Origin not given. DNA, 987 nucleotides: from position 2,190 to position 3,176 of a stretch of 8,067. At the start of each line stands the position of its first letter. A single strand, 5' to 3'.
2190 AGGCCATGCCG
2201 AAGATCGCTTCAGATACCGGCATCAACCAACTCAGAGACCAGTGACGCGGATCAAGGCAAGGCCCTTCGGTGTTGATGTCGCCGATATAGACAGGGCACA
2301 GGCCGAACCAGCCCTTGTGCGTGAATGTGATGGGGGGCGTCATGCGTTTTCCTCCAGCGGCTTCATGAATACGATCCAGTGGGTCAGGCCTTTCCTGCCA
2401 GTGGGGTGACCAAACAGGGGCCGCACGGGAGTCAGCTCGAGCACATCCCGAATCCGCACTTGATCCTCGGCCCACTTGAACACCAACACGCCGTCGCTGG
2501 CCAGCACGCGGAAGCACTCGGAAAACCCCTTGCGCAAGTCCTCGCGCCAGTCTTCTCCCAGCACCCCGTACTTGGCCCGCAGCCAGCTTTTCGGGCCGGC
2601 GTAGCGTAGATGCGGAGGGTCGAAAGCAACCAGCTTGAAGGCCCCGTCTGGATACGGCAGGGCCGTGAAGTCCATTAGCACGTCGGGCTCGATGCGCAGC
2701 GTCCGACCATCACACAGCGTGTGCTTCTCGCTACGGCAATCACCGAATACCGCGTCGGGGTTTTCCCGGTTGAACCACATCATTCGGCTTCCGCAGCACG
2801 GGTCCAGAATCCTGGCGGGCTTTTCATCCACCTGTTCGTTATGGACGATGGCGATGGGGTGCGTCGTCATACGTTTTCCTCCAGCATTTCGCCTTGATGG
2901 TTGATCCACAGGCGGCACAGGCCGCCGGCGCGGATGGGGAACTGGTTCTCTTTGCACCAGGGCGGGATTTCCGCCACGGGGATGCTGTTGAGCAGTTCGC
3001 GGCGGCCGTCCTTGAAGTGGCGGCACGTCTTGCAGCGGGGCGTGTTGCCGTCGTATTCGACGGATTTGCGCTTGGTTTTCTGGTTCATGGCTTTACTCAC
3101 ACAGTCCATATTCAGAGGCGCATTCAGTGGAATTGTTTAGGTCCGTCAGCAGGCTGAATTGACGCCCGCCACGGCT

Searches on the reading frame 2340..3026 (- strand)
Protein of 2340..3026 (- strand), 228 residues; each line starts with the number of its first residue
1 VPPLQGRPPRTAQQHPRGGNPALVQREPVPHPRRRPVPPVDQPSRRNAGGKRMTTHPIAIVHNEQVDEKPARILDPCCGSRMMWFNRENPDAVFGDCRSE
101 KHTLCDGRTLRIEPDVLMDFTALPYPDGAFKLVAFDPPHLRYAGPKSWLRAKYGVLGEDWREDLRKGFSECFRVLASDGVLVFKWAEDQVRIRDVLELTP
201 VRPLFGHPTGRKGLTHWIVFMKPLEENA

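Call 3: search_protein_families(library=pfam, proteins=[window:2340-3026:-], max_evalue=0.01)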
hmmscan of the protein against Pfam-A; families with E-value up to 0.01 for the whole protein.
window:2340-3026:- (228 aa): 1 family
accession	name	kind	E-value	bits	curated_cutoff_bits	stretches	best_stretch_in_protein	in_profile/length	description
PF08241.18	Methyltransf_11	-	0.0092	17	21.2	0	162-183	74-95/95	Methyltransferase domain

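Call 41: search_protein_families(library=phrogs, proteins=[window:2340-3026:-], max_evalue=0.001)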
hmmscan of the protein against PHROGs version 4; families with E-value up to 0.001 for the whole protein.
window:2340-3026:- (228 aa): 5 families
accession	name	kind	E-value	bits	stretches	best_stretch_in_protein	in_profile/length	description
phrog_954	-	other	3e-73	246.8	1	66-225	47-204/229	DNA methyltransferase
phrog_6151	-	other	5.2e-42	143.5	1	123-225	1-101/117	DNA methyltransferase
phrog_11564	-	other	4e-37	127.5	1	71-158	5-92/117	DNA methyltransferase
phrog_7811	-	other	8.8e-10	39.3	1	72-102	5-35/41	methyltransferase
phrog_24333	-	other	0.00014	22.4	1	116-185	88-165/238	DNA methyltransferase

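Call 55: search_protein_families(library=ncbifam, proteins=[window:2340-3026:-], max_evalue=0.01)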
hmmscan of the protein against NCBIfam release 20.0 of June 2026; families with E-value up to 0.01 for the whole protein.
window:2340-3026:- (228 aa): 1 family
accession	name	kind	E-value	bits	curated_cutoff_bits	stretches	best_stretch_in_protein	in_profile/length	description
NF011527.0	PRK14968.1-1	equivalog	0.0094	15.7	242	0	123-182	87-148/192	putative methyltransferase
